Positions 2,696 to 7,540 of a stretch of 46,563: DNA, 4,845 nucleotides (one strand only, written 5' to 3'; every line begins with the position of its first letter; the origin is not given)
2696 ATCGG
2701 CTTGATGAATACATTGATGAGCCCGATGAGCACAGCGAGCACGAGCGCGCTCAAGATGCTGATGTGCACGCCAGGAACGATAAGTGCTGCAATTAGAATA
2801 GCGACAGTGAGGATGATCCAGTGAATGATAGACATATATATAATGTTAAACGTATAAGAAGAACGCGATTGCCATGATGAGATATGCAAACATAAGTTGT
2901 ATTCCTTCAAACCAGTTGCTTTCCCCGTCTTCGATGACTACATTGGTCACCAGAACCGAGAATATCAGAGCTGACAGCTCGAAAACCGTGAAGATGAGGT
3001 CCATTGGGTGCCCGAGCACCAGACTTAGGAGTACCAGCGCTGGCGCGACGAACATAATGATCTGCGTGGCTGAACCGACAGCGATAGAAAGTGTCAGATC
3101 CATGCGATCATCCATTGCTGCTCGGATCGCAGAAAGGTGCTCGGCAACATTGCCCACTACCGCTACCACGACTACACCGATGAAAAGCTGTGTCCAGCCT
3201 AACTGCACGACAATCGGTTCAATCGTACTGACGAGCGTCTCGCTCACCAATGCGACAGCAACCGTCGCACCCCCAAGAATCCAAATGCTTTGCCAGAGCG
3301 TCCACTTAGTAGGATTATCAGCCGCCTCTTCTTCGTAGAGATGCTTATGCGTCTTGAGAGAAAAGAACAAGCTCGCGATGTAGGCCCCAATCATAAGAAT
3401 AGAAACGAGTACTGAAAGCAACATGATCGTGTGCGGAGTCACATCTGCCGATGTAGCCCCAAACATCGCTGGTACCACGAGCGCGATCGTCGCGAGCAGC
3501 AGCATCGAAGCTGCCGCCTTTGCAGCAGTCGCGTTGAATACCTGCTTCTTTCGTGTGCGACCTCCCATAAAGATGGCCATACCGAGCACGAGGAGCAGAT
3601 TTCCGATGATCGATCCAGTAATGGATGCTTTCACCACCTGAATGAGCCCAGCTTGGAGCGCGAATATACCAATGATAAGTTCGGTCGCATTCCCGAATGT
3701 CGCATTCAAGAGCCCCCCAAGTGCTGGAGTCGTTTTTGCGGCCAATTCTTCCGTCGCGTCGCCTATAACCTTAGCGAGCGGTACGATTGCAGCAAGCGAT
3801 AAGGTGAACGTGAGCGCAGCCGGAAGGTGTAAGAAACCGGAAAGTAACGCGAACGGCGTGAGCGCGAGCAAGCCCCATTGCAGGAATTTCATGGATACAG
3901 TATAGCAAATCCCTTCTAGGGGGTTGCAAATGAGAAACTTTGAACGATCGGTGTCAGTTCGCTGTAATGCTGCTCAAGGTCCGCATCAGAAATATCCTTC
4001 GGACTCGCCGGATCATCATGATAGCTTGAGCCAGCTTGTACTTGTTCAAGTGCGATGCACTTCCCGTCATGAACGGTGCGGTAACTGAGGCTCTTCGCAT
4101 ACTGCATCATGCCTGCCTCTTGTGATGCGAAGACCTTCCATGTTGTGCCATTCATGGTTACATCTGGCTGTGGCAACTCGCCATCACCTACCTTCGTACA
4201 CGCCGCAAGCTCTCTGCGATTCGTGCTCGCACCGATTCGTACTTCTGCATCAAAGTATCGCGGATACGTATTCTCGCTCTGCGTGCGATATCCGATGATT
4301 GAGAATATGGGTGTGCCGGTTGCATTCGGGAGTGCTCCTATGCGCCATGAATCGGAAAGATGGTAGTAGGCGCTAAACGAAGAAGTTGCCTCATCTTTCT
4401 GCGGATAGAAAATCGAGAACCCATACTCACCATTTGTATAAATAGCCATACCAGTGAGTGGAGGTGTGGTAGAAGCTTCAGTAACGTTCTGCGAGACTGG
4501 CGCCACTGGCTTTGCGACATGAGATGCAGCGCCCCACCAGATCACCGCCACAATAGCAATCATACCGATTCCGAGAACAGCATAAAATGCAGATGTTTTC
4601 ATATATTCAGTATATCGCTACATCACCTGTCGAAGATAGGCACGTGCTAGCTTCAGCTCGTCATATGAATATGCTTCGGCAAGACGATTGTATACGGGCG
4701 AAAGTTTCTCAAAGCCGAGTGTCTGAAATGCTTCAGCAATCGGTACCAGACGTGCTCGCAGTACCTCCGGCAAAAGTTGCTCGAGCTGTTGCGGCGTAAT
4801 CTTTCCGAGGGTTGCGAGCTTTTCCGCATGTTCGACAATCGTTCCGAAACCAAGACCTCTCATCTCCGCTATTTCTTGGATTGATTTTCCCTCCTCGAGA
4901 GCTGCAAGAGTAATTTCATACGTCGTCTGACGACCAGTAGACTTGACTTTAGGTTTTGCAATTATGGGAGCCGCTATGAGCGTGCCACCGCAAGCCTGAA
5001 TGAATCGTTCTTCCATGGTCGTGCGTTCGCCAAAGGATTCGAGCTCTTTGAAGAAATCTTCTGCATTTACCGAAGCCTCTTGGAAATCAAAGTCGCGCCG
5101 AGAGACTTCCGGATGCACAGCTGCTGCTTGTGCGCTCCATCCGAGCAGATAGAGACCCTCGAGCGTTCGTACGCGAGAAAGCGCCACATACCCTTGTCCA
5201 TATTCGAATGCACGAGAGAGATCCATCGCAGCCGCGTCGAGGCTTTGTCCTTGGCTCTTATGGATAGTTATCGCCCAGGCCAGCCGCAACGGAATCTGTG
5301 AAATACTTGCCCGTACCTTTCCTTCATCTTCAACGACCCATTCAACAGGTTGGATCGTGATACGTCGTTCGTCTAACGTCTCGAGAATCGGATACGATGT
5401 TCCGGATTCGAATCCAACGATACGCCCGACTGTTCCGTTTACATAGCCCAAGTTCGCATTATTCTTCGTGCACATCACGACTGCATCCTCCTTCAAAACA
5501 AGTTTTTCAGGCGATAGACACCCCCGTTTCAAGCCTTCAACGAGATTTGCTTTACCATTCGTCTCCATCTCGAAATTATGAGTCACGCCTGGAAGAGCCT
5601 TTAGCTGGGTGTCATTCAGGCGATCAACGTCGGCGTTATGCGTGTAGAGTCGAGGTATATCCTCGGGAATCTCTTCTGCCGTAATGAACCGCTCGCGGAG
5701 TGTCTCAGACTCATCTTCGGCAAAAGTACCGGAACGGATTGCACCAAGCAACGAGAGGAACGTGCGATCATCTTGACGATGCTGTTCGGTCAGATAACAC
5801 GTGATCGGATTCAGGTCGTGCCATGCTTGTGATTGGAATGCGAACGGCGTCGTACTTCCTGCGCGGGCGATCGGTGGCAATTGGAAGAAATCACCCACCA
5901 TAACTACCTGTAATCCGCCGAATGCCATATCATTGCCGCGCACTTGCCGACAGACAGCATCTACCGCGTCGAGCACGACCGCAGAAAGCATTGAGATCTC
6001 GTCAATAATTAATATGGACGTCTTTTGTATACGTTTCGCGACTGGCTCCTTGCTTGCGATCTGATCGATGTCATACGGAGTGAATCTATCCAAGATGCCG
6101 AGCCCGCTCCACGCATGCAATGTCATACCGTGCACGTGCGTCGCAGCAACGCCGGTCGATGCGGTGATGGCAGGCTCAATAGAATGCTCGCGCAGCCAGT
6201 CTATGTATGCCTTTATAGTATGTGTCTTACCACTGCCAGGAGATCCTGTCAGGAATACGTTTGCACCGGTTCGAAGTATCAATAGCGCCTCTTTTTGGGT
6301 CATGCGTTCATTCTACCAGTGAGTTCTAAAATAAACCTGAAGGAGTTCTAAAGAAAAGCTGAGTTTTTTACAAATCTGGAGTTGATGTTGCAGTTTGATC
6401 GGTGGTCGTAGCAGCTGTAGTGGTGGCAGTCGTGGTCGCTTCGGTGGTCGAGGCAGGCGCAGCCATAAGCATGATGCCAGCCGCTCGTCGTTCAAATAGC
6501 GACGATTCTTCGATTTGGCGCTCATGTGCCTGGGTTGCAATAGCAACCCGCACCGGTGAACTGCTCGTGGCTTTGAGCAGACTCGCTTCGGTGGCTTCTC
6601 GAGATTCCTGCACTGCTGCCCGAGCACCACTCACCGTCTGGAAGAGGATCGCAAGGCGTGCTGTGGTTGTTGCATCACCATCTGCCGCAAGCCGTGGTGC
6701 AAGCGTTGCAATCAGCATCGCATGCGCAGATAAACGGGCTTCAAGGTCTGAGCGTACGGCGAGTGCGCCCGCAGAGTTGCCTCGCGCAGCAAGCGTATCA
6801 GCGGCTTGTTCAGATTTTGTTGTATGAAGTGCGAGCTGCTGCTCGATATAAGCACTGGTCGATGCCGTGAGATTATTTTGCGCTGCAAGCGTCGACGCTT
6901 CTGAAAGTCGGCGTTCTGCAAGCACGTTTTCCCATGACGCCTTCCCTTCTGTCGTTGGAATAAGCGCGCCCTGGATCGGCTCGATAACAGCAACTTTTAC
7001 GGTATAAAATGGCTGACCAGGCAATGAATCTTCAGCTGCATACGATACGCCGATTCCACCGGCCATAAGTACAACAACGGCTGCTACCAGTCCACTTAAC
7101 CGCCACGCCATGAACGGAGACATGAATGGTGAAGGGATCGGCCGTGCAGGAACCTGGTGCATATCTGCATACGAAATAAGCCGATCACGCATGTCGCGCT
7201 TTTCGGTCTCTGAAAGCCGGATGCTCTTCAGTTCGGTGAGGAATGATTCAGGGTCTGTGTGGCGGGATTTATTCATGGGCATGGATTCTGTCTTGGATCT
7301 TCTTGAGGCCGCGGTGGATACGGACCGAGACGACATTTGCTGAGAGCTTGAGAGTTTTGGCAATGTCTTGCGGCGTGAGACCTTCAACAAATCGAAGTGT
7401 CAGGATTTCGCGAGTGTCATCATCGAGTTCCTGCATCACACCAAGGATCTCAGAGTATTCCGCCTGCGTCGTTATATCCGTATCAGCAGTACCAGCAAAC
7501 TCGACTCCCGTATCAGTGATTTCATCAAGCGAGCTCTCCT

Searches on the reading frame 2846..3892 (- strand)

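Call 53: search_protein_families(library=pfam, proteins=[window:2846-3892:-], max_evalue=0.001)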
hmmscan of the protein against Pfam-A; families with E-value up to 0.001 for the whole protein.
window:2846-3892:- (348 aa): 1 family
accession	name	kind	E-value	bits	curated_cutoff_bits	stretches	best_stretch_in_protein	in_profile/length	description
PF01699.29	Na_Ca_ex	-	5.2e-37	127.6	24.9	2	202-345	2-150/151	Sodium/calcium exchanger protein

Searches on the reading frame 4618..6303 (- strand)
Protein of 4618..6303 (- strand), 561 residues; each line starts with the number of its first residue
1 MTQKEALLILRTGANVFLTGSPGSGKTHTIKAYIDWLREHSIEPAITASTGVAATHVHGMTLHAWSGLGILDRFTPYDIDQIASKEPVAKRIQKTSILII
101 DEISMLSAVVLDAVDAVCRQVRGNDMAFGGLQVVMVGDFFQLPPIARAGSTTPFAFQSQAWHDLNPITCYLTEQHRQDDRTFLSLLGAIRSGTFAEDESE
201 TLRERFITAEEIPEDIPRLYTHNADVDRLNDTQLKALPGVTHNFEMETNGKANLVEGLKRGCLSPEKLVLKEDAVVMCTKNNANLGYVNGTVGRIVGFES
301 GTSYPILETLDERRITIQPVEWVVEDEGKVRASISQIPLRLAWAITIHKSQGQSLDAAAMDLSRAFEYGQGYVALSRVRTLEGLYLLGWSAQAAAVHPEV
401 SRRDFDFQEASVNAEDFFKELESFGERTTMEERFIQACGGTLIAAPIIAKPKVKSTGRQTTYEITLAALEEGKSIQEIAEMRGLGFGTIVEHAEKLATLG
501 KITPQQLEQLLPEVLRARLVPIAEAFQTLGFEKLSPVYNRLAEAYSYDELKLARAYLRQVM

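Call 53: search_protein_families(library=pfam, proteins=[window:4618-6303:-], max_evalue=0.001)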
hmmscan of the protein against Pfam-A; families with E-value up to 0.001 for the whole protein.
window:4618-6303:- (561 aa): 9 families
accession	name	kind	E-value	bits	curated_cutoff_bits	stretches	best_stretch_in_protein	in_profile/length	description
PF05970.20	PIF1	-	3.4e-33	115.5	25.9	1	11-196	20-219/223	PIF1-like helicase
PF14493.12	HTH_40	-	3.5e-16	59.7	27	1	461-554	1-89/89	Helix-turn-helix domain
PF13245.12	AAA_19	-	1.7e-14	54.6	25.1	1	3-146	1-133/134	AAA domain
PF13604.12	AAA_30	-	4.4e-13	49.8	27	1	3-196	6-175/191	AAA domain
PF13401.12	AAA_22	-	2.3e-06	28.4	27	1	13-137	5-122/130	AAA domain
PF01443.25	Viral_helicase1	-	1.3e-05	25.5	21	1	19-178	4-133/228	Viral superfamily 1 RNA helicase core domain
PF02689.20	Herpes_Helicase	-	1.4e-05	23.8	27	0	344-382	732-772/808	Helicase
PF21530.3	Pif1_2B_dom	-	8.1e-05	22.7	23.9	1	255-298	3-47/47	DNA helicase Pif1, 2B domain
PF13086.12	AAA_11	-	0.00075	19.8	27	0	3-38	6-42/257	AAA domain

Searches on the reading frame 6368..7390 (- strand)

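Call 53: search_protein_families(library=pfam, proteins=[window:6368-7390:-], max_evalue=0.001)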
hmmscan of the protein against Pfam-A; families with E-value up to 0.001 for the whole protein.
window:6368-7390:- (340 aa): 1 family
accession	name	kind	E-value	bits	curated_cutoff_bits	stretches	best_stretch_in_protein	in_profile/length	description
PF18915.5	DUF5667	-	3.7e-08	34.1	27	1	122-199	2-73/99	Domain of unknown function (DUF5667)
